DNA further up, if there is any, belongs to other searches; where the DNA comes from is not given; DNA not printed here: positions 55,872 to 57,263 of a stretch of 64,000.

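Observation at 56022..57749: Uncharacterised two-gene module: RHH-like protein plus a 363-aa protein with a HEPN-like Arg/His motif, behind a perfect 25-bp palindrome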

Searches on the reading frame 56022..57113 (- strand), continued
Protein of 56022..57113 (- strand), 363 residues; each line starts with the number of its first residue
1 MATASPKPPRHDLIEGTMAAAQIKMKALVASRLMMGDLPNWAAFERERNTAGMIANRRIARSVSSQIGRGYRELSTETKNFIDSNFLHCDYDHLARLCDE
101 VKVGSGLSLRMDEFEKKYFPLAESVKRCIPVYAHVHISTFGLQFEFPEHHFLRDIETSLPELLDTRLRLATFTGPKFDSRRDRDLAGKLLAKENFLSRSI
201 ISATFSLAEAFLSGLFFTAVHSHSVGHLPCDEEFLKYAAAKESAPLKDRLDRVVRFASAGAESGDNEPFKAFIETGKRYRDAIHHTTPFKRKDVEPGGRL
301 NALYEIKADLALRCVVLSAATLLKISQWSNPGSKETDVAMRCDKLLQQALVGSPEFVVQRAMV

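Call 55: search_protein_families(library=pfam, proteins=[L022:5519-5986:+, L009:5639-5902:+, L017:5368-5673:+, L017:5670-5951:+, L016:5554-5793:+, L004:2311-4179:-], max_evalue=0.01)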
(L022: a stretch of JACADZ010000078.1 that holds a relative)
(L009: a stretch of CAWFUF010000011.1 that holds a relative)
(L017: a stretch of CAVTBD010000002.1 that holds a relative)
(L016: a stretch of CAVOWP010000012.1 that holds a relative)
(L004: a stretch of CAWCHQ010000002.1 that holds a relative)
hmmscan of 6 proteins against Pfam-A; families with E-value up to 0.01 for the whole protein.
L022:5519-5986:+ (155 aa): 3 families
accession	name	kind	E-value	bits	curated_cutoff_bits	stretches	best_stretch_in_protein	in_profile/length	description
PF14267.11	DUF4357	-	1.5e-06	28.4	38.4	1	108-131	25-48/54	Domain of unknown function (DUF4357)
PF18755.6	RAMA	-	3.2e-06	27.5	35.2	1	77-154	30-106/107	Restriction Enzyme Adenine Methylase Associated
PF11149.13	DUF2924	-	3.6e-05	24.5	31.2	1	69-129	72-132/135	Protein of unknown function (DUF2924)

L009:5639-5902:+ (87 aa): 1 family
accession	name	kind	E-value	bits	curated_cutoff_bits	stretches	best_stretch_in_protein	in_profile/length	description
PF04221.18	RelB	-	3.5e-20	72.1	22.4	1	4-73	1-72/82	RelB antitoxin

L017:5368-5673:+ (101 aa): 5 families
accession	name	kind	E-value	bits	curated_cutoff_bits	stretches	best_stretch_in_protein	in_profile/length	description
PF21217.3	PaaA2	-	5.9e-05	23.4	27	1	50-80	6-32/33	Stability determinant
PF19839.5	RHH_9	-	8.3e-05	22.8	23.4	1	7-59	9-61/65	Ribbon-helix-helix protein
PF07878.17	RHH_5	-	0.00021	21.4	26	1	12-43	10-41/43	CopG-like RHH_1 or ribbon-helix-helix domain, RHH_5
PF01402.27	RHH_1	-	0.0047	17.3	20.5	1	6-43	2-39/39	Ribbon-helix-helix protein, copG family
PF19807.5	DUF6290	-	0.0049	17.5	27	0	4-79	2-69/72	Family of unknown function (DUF6290)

L017:5670-5951:+ (93 aa): 1 family
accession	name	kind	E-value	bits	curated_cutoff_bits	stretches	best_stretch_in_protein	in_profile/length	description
PF05016.21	ParE_toxin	-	5.7e-17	62.5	23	1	3-90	1-89/89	ParE toxin of type II toxin-antitoxin system, parDE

L016:5554-5793:+ (79 aa): 1 family
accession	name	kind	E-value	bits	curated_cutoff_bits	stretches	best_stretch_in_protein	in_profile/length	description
PF02604.26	PhdYeFM_antitox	-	1e-09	38.4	29.8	1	5-43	4-43/74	Antitoxin Phd_YefM, type II toxin-antitoxin system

L004:2311-4179:- (622 aa): 2 families
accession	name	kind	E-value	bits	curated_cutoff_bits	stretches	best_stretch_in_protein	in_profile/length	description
PF00239.26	Resolvase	-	1.5e-29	103.4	23.3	1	7-152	1-141/145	Resolvase, N terminal domain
PF13408.12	Zn_ribbon_recom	-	5.4e-17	62.4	25.3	1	304-362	1-57/58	Recombinase zinc beta ribbon domain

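Call 59: search_protein_families(library=pfam, proteins=[P0293, P0295, P0296, P0302, P0306, P0310, P0319, P0326, P0336, P0338], max_evalue=1)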
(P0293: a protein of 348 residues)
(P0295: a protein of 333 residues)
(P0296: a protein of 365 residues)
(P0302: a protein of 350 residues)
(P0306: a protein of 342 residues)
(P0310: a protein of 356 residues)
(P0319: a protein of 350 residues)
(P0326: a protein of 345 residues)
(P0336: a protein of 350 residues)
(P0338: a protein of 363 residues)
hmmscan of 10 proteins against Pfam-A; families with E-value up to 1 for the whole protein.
P0293 (348 aa): 0 families

P0295 (333 aa): 0 families

P0296 (365 aa): 1 family
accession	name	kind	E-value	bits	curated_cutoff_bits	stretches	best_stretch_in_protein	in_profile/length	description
PF20698.3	PIN-TPR-GreABC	-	0.039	14.6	27.8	1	43-86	61-106/138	PIN domain associated with the TPR-GreAB-C-PIN system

P0302 (350 aa): 0 families

P0306 (342 aa): 0 families

P0310 (356 aa): 0 families

P0319 (350 aa): 0 families

P0326 (345 aa): 1 family
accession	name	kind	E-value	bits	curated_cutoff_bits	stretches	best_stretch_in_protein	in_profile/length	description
PF24105.1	Beta-prop_CAF1B_HIR1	-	0.088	12.2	80.5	1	193-258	168-234/383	CAF1B/HIR1 beta-propeller domain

P0336 (350 aa): 0 families

P0338 (363 aa): 0 families

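Call 60: fold_search(model_id=the predicted structure, library=viral)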
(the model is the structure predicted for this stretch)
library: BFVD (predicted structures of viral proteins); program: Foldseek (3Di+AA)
matches with E <= 10: 155; with E <= 0.001: 0
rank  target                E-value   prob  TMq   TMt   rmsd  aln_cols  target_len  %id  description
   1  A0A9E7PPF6            4.0e-01  0.90  0.27  0.20  17.4       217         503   14  Uncharacterized protein [Largemouth bass virus]
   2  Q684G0                5.5e-01  0.08  0.13  0.13  26.4       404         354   12  (no name in the UniProt tables at hand)
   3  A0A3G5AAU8            8.1e-01  0.12  0.12  0.19  21.1       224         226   14  Uncharacterized protein [Hyperionvirus sp.]
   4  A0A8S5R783            9.3e-01  0.14  0.19  0.20  18.3       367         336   11  Uncharacterized protein [virus sp. cthq354]
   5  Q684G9                1.0e+00  0.08  0.13  0.15  23.3       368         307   12  (no name in the UniProt tables at hand)
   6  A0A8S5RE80            1.1e+00  0.06  0.13  0.10  24.9       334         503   14  Uncharacterized protein [virus sp. ctx9V1]
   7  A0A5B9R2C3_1          1.1e+00  0.05  0.13  0.06  32.4       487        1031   10  Large tegument protein deneddylase [Cacatuid alphaherpesvirus 2]
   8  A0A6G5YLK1            1.3e+00  0.04  0.12  0.07  22.4       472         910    9  (no name in the UniProt tables at hand)
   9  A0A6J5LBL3            1.3e+00  0.12  0.14  0.21  17.9       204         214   14  Uncharacterized protein [uncultured Caudovirales phage]
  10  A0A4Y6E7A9            1.3e+00  0.07  0.16  0.14  24.6       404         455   10  (no name in the UniProt tables at hand)
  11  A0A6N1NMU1            1.5e+00  0.14  0.17  0.20  21.0       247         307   14  Putative orfan [Tupanvirus soda lake]
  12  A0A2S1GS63            1.5e+00  0.08  0.13  0.16  16.2       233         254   15  Minor capsid protein [Escherichia phage vB_EcoS_IME347]
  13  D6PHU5                1.5e+00  0.06  0.14  0.14  22.4       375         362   12  (no name in the UniProt tables at hand)
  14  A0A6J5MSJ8            1.5e+00  0.05  0.12  0.12  23.1       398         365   10  Uncharacterized protein [uncultured Caudovirales phage]
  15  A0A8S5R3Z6            1.6e+00  0.12  0.18  0.12  15.8       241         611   13  Minor capsid protein [Siphoviridae sp. ctcMb1]
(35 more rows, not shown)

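Call 61: search_protein_families(library=pfam, proteins=[P0264, P0266, P0269, P0270, P0272, P0273, P0274, P0276, P0277, P0279], max_evalue=1)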
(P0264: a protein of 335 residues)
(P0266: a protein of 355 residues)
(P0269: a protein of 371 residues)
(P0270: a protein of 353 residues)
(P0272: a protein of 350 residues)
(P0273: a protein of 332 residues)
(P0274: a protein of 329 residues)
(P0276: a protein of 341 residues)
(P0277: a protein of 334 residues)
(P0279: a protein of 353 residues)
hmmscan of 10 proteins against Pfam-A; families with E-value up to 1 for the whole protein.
P0264 (335 aa): 0 families

P0266 (355 aa): 0 families

P0269 (371 aa): 0 families

P0270 (353 aa): 1 family
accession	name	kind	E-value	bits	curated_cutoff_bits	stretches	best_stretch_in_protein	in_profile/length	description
PF16410.10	DUF5018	-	0.26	10.5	38.2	1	169-239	107-175/352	Domain of unknown function (DUF5018)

P0272 (350 aa): 0 families

P0273 (332 aa): 0 families

P0274 (329 aa): 0 families

P0276 (341 aa): 0 families

P0277 (334 aa): 0 families

P0279 (353 aa): 0 families

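Call 62: search_protein_families(library=pfam, proteins=[P0340, P0355, P0358, P0323, P0321, P0318, P0316, P0314, P0309, P0305], max_evalue=1)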
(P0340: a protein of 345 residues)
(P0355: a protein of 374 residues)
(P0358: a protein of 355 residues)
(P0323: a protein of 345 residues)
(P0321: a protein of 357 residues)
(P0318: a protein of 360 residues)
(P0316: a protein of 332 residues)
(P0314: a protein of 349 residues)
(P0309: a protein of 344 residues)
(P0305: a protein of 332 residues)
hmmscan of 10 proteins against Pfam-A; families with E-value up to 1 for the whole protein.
P0340 (345 aa): 1 family
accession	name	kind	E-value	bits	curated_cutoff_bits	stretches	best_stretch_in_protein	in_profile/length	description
PF00589.27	Phage_integrase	-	0.23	11.6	27.1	1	57-110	2-50/172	Phage integrase family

P0355 (374 aa): 0 families

P0358 (355 aa): 4 families
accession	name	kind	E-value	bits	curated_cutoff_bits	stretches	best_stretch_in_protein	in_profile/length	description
PF17764.6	PriA_3primeBD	-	0.041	14.2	22.7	0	60-103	52-96/96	3'DNA-binding domain (3'BD)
PF17320.7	DUF5363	-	0.16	12.2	25.8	1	77-96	3-22/54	Family of unknown function (DUF5363)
PF13040.11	Fur_reg_FbpB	-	0.28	11.2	25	0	224-238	21-35/39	Fur-regulated basic protein B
PF09716.15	ETRAMP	-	0.83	10.1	29.1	1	201-258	13-65/81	Malarial early transcribed membrane protein (ETRAMP)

P0323 (345 aa): 0 families

P0321 (357 aa): 0 families

P0318 (360 aa): 0 families

P0316 (332 aa): 0 families

P0314 (349 aa): 0 families

P0309 (344 aa): 0 families

P0305 (332 aa): 1 family
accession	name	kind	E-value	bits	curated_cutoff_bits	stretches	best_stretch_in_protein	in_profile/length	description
PF18735.6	HEPN_RiboL-PSP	-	0.1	12.9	28.4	1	156-244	13-109/191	RiboL-PSP-HEPN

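Call 63: search_protein_families(library=pfam, proteins=[P0281, P0282, P0286, P0288, P0289, P0290, P0292, P0297, P0299, P0303], max_evalue=1)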
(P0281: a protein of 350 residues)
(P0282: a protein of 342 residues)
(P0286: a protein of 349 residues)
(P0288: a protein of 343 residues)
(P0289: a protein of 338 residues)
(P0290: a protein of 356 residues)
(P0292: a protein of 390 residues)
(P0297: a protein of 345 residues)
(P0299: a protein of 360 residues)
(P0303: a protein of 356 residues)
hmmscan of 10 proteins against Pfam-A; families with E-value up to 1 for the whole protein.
P0281 (350 aa): 0 families

P0282 (342 aa): 3 families
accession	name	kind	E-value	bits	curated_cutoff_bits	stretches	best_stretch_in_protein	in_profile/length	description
PF18665.6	TetR_C_37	-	0.018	16.1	27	1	46-107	40-102/117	Tetracyclin repressor-like, C-terminal domain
PF20109.4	Trans_reg_dom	-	0.19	12.5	23.8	0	201-218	17-34/60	Proteobacterial transcriptional regulator-like domain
PF22085.1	NorB_cytochrome_c-like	-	0.22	12.3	29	0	143-203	56-116/181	Nitric oxide reductase subunit B, cytochrome c-like domain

P0286 (349 aa): 0 families

P0288 (343 aa): 0 families

P0289 (338 aa): 2 families
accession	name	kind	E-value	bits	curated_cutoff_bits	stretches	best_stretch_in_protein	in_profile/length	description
PF03223.20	V-ATPase_C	-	0.029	14.2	23.1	1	146-242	44-141/371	V-ATPase subunit C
PF09298.16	FAA_hydrolase_N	-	0.23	12.1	25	0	131-182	30-80/105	Fumarylacetoacetase N-terminal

P0290 (356 aa): 0 families

P0292 (390 aa): 0 families

P0297 (345 aa): 0 families

P0299 (360 aa): 0 families

P0303 (356 aa): 0 families

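Call 64: search_protein_families(library=pfam, proteins=[P0241, P0242, P0244, P0247, P0252, P0256], max_evalue=1)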
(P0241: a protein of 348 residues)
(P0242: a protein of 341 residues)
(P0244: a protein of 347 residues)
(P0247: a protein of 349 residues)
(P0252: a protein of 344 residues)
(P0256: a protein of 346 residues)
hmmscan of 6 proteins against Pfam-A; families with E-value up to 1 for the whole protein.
P0241 (348 aa): 2 families
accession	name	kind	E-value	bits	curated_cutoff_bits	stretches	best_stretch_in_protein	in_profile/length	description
PF08780.16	NTase_sub_bind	-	0.075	13.5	31.8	1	18-66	76-124/126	Nucleotidyltransferase substrate binding protein like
PF01799.25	Fer2_2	-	0.24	12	30.3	1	58-74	48-65/75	[2Fe-2S] binding domain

P0242 (341 aa): 0 families

P0244 (347 aa): 2 families
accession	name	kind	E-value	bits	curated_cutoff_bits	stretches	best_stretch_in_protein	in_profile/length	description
PF08780.16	NTase_sub_bind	-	0.0043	17.5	31.8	1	20-69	76-125/126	Nucleotidyltransferase substrate binding protein like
PF01366.23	PRTP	-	0.069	11.7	24.6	1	102-161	97-156/656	Herpesvirus processing and transport protein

P0247 (349 aa): 2 families
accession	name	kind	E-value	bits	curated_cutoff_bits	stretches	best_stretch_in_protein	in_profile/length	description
PF18739.6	HEPN_Apea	-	0.042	14.7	24.4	1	227-300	53-126/136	Apea-like HEPN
PF21578.3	117-like_vir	-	0.25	12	27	1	55-123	18-82/101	Virus, 117-like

P0252 (344 aa): 1 family
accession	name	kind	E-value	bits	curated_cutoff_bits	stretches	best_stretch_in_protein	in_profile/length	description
PF08780.16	NTase_sub_bind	-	0.0031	18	31.8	1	23-70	76-123/126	Nucleotidyltransferase substrate binding protein like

P0256 (346 aa): 3 families
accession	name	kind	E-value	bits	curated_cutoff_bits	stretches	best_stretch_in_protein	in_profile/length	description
PF18735.6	HEPN_RiboL-PSP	-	0.00051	20.4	28.4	1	176-254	21-103/191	RiboL-PSP-HEPN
PF18863.6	AbiJ_NTD4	-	0.044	14.7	34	1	158-248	61-143/152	AbiJ N-terminal domain 4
PF19296.4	RelA_AH_RIS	-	0.061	13.9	23.8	1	209-245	23-59/185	RelA/SpoT, AH and RIS domains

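Call 65: search_protein_families(library=padloc, alignment_id=A2, max_evalue=1)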
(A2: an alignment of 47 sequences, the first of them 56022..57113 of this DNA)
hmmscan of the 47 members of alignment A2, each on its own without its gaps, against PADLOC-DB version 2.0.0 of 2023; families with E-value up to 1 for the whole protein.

A. member 1, window:56022-57113:- (363 aa): 0 families

B. families by the number of members that match (of 47 scanned): 4 families
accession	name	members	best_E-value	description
PDLC01682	Cas13a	1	2.3e-05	Cas13a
PDLC01621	Csx1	1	0.0029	CAS-III; associated_signaling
PDLC00504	JetC1|JetC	1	0.0064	DUF3584 domain; MukB-like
PDLC05058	PDC-S64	1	0.035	-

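Call 66: search_dna_similar(query=window:56022-57113:-, collection=plasmids, mode=protein, max_rows=20)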
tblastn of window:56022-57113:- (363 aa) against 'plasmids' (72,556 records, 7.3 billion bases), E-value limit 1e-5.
No match.

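Call 75: find_encoding_contigs(protein=P0067, flank=6000, max_places=2)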
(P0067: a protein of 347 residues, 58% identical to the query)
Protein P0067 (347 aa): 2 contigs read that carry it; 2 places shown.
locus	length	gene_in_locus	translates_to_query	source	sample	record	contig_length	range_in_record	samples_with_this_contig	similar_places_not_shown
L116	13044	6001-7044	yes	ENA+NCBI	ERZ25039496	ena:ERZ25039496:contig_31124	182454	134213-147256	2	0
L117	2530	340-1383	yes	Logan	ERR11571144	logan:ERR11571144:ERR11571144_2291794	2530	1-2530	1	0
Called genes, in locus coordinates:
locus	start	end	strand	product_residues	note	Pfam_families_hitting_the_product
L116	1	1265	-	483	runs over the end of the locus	PF01119:DNA_mis_repair, PF08676:MutL_C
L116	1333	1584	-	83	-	PF02518:HATPase_c, PF13589:HATPase_c_3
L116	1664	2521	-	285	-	PF14378:PAP2_3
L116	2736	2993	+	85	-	-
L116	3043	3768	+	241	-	PF04909:Amidohydro_2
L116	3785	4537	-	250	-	PF05494:MlaC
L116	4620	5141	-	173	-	PF00034:Cytochrom_C, PF13442:Cytochrome_CBB3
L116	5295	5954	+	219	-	PF01625:PMSR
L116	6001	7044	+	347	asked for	-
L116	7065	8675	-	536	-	PF01928:CYTH, PF05235:CHAD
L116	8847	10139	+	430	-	PF05977:MFS_3, PF07690:MFS_1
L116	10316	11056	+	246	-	PF05711:TylF, PF13578:Methyltransf_24 (weak)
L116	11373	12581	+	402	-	PF02771:Acyl-CoA_dh_N, PF08028:Acyl-CoA_dh_2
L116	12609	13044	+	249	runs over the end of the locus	PF03740:PdxJ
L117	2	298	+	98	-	?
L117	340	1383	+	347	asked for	-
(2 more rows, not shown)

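Call 76: find_encoding_contigs(protein=P0075, flank=6000, max_places=2)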
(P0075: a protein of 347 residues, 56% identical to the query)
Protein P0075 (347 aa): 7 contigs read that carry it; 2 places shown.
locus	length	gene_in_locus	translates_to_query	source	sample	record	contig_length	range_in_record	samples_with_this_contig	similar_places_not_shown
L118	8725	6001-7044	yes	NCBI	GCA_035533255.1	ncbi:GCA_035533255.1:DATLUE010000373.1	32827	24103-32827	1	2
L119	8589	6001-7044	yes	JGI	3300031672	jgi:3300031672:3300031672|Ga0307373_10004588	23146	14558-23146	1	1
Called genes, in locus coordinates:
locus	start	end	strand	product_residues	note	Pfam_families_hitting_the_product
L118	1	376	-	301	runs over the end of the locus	PF01557:FAA_hydrolase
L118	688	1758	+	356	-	PF02900:LigB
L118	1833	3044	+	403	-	PF02771:Acyl-CoA_dh_N (weak), PF08028:Acyl-CoA_dh_2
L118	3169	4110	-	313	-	PF01557:FAA_hydrolase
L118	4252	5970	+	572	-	PF02129:Peptidase_S15, PF08530:PepX_C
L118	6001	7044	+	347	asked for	-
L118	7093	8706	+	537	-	PF00083:Sugar_tr (weak), PF07690:MFS_1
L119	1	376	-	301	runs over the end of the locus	PF01557:FAA_hydrolase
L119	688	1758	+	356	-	PF02900:LigB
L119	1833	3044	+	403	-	PF02771:Acyl-CoA_dh_N (weak), PF08028:Acyl-CoA_dh_2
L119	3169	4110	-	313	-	PF01557:FAA_hydrolase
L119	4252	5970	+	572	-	PF02129:Peptidase_S15, PF08530:PepX_C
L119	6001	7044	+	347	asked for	-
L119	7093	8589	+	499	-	?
